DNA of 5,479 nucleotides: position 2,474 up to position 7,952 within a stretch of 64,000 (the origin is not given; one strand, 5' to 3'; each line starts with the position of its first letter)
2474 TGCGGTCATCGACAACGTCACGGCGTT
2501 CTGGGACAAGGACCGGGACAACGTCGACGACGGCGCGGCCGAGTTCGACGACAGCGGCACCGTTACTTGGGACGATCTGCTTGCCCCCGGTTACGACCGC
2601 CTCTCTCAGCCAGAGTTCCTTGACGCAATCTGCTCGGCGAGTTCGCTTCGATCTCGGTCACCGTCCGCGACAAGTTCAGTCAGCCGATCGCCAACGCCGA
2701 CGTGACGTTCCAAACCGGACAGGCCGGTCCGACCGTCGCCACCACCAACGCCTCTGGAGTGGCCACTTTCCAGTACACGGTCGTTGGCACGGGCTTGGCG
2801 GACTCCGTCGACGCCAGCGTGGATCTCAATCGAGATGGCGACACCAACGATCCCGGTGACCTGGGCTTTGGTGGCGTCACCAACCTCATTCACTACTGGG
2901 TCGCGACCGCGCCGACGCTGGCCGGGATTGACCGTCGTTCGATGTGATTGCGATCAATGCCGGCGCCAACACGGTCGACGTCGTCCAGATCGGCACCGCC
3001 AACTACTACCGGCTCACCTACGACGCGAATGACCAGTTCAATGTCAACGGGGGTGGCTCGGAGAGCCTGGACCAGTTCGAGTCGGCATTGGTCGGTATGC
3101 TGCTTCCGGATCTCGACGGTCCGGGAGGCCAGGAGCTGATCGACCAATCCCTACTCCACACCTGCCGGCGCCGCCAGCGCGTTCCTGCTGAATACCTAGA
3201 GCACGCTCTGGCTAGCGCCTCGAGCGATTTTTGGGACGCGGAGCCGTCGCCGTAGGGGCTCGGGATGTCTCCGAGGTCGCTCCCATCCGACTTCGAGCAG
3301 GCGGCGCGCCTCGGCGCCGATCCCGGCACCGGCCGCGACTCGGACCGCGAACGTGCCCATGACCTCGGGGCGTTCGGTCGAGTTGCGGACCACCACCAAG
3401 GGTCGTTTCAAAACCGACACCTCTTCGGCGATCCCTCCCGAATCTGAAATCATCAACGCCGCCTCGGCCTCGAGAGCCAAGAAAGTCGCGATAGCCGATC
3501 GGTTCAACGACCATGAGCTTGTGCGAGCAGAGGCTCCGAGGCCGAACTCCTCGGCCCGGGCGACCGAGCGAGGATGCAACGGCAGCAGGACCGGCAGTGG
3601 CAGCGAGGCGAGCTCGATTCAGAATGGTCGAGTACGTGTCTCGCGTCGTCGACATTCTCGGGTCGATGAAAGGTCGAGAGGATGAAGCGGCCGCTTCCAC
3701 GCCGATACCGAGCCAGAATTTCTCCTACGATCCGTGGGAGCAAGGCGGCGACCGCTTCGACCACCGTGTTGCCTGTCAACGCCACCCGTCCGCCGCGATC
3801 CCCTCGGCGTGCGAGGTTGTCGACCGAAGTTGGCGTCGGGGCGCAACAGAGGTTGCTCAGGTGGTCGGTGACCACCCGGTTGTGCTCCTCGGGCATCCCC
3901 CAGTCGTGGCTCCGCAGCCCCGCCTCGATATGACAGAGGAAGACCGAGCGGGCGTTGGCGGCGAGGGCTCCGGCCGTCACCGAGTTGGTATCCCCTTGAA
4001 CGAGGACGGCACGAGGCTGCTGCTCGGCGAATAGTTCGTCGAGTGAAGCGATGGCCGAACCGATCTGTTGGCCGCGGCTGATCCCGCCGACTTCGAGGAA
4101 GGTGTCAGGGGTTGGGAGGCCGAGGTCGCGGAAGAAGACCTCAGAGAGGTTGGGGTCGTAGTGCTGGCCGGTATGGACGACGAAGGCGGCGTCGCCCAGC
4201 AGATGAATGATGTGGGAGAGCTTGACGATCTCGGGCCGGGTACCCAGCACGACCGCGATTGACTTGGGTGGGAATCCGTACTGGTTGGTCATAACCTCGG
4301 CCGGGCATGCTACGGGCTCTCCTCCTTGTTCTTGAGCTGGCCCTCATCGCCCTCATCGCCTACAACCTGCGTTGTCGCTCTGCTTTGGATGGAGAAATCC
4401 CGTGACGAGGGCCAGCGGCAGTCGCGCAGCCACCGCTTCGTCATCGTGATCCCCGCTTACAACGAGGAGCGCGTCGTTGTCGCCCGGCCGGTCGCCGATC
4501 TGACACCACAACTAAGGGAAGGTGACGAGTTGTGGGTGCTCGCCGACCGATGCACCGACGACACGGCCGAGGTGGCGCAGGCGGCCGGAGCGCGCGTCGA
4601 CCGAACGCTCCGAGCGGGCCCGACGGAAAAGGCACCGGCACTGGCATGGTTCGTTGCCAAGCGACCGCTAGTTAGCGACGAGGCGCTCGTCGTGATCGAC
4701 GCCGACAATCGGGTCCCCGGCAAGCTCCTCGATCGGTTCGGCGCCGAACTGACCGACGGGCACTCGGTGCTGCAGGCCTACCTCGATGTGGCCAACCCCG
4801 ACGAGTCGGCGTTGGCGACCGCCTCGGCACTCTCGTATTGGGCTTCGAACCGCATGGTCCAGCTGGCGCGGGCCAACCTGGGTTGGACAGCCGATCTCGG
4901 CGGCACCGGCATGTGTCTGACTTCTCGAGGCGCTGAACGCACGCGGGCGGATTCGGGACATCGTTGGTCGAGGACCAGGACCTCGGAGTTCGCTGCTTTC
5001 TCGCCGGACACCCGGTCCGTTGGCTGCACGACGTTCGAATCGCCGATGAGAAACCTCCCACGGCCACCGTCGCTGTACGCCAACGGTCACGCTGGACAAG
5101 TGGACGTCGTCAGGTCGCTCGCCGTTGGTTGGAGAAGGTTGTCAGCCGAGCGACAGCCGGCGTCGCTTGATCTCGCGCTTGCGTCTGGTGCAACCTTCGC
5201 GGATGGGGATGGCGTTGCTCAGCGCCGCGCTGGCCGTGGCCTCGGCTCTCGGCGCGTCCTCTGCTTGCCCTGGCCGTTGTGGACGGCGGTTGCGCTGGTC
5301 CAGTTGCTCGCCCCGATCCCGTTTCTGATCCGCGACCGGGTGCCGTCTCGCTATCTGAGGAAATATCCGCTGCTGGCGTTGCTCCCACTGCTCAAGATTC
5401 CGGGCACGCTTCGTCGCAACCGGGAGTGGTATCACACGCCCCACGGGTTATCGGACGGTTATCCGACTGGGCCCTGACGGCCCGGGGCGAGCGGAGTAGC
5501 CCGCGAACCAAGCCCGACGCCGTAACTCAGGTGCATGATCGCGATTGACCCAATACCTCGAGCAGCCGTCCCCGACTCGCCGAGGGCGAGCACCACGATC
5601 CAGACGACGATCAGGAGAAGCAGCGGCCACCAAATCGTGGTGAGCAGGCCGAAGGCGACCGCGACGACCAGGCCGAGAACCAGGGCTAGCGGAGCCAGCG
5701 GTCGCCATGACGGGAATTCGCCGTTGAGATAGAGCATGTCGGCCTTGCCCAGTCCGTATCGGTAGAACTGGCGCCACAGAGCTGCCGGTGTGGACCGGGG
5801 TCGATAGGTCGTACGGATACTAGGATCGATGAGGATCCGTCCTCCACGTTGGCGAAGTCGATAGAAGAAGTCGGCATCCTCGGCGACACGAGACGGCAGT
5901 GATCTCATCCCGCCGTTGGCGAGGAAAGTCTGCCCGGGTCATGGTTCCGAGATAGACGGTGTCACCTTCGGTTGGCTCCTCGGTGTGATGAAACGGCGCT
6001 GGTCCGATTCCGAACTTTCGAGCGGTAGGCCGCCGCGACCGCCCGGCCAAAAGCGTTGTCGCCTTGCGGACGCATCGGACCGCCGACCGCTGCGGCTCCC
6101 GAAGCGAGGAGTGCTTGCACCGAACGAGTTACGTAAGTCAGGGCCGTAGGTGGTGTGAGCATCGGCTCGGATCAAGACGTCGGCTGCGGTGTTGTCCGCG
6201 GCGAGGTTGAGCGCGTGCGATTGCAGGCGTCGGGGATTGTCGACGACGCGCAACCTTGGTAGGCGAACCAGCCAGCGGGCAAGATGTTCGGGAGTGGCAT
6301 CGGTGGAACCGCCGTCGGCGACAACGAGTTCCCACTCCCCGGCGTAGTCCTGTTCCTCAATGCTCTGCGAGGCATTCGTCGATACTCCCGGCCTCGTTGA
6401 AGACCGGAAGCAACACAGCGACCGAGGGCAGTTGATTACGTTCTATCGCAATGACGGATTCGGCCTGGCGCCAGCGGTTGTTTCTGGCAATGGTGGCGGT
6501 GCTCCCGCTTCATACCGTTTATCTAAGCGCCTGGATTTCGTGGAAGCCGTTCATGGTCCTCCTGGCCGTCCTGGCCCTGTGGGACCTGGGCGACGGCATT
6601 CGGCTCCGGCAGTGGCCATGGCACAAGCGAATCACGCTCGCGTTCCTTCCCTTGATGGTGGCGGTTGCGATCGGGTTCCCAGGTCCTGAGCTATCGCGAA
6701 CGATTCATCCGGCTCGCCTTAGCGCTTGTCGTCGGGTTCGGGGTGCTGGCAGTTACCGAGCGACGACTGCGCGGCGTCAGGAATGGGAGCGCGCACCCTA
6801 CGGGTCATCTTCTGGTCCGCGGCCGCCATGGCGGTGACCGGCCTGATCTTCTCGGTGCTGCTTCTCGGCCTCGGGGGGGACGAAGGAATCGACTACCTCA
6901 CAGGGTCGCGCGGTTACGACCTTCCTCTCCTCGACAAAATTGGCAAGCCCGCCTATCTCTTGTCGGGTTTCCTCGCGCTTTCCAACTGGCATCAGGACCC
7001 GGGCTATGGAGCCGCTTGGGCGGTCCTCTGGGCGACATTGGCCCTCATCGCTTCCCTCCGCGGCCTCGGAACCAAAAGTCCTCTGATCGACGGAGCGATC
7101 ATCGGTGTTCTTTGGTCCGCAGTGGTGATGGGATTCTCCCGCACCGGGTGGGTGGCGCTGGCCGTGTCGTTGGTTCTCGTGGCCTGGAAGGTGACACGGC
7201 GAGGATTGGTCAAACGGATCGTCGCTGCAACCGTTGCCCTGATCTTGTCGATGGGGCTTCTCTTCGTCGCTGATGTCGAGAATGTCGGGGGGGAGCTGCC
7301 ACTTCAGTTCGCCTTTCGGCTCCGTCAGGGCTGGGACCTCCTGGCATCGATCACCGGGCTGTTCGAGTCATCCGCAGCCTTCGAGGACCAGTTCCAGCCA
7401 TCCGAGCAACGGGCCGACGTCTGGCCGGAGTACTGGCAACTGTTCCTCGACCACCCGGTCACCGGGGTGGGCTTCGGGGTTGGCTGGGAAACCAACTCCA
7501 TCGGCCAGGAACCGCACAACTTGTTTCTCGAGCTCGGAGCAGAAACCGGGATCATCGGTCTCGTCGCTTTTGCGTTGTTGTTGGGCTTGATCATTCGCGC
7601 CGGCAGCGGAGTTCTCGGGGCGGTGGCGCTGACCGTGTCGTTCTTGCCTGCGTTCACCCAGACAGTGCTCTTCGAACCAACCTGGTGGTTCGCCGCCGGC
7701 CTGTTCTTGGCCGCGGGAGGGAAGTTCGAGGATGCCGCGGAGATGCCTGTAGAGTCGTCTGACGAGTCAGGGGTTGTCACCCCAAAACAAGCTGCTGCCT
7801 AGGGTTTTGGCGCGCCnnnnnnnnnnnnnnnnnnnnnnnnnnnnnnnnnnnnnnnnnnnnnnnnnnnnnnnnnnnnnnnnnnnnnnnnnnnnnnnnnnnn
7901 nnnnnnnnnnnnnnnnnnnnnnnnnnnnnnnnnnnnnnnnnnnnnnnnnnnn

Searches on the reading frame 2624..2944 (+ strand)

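Call 61: search_protein_families(library=pfam, proteins=[window:2624-2944:+], max_evalue=0.001)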
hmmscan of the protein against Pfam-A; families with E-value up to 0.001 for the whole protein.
window:2624-2944:+ (107 aa): 3 families
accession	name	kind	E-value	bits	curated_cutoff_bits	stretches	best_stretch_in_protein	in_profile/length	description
PF02369.22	Big_1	-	2.2e-06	28.1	34.9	1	9-57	20-72/93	Bacterial Ig-like domain (group 1)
PF13620.12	CarboxypepD_reg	-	5.8e-05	23.8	32.3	1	9-55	1-48/82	Carboxypeptidase regulatory-like domain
PF09134.16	Invasin_D3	-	0.0002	22.2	33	1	9-62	23-76/98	Invasin, domain 3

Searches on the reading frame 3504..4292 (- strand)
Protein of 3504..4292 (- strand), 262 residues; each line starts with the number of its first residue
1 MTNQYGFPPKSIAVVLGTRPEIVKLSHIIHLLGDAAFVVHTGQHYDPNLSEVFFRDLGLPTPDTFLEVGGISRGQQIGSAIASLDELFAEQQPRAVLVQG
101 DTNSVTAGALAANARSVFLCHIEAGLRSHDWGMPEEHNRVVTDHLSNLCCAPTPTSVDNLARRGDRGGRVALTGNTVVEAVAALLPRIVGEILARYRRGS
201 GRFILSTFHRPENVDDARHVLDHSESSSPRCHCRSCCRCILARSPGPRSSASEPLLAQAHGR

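Call 25: search_protein_families(library=pfam, proteins=[window:3504-4292:-], max_evalue=0.01)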
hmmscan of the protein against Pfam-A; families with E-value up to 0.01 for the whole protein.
window:3504-4292:- (262 aa): 1 family
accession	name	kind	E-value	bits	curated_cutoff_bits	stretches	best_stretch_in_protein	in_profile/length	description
PF02350.25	Epimerase_2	-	5.3e-54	183.8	30.6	1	38-219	13-199/347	UDP-N-acetylglucosamine 2-epimerase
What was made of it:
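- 3504..4292 (-): UDP-GlcNAc 2-epimerase (Epimerase_2). It belongs to the conserved glycan-synthesis block (epimerase, two GT2s, Wzy_C) next to the SLH proteins. Call 25.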

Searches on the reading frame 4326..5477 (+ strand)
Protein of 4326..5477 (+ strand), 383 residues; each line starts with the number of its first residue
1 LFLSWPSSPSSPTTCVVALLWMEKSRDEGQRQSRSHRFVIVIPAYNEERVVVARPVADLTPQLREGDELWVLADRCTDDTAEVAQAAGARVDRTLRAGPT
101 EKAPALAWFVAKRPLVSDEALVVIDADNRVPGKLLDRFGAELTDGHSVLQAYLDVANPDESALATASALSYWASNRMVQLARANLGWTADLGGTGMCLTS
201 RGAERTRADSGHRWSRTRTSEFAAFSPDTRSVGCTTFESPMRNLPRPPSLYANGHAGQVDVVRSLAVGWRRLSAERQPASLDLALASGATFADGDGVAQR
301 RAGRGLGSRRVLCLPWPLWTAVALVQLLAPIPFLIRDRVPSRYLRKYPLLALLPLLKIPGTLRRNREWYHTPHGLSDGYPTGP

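Call 25: search_protein_families(library=pfam, proteins=[window:4326-5477:+], max_evalue=0.01)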
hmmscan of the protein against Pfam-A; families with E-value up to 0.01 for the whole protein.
window:4326-5477:+ (383 aa): 2 families
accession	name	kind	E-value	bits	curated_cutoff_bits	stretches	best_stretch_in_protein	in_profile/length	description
PF13641.12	Glyco_tranf_2_3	-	6.1e-10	39.9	27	1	37-206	2-174/230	Glycosyltransferase like family 2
PF00535.33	Glycos_transf_2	-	6.3e-06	26.7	23.3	1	40-198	2-158/168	Glycosyl transferase family 2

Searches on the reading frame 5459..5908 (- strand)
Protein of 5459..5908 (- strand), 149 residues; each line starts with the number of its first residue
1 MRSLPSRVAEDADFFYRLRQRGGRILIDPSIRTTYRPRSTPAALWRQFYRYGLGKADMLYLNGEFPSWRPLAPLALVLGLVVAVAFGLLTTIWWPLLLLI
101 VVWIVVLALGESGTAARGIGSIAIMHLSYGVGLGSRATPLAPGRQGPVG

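Call 25: search_protein_families(library=pfam, proteins=[window:5459-5908:-], max_evalue=0.01)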
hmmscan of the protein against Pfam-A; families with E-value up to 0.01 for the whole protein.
window:5459-5908:- (149 aa): 1 family
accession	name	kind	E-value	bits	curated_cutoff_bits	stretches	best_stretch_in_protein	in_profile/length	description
PF13632.12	Glyco_trans_2_3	-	4.6e-09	36.8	27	1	6-105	94-197/198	Glycosyl transferase family group 2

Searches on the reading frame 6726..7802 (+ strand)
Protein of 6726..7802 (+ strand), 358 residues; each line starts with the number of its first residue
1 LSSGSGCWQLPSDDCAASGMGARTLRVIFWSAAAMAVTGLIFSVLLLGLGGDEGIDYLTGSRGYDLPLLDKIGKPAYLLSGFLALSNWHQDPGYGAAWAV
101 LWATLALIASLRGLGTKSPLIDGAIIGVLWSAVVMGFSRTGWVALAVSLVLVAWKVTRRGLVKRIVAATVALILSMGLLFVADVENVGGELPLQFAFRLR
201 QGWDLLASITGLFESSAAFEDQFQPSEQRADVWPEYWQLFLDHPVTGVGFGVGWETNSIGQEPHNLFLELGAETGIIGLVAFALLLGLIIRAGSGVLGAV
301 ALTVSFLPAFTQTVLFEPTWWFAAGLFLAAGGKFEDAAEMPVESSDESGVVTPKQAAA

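Call 25: search_protein_families(library=pfam, proteins=[window:6726-7802:+], max_evalue=0.01)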
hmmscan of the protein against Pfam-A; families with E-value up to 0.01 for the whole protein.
window:6726-7802:+ (358 aa): 1 family
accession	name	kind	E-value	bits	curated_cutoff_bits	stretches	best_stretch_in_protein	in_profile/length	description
PF04932.20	Wzy_C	-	4.1e-20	72.5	31.7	1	128-283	5-149/149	O-Antigen ligase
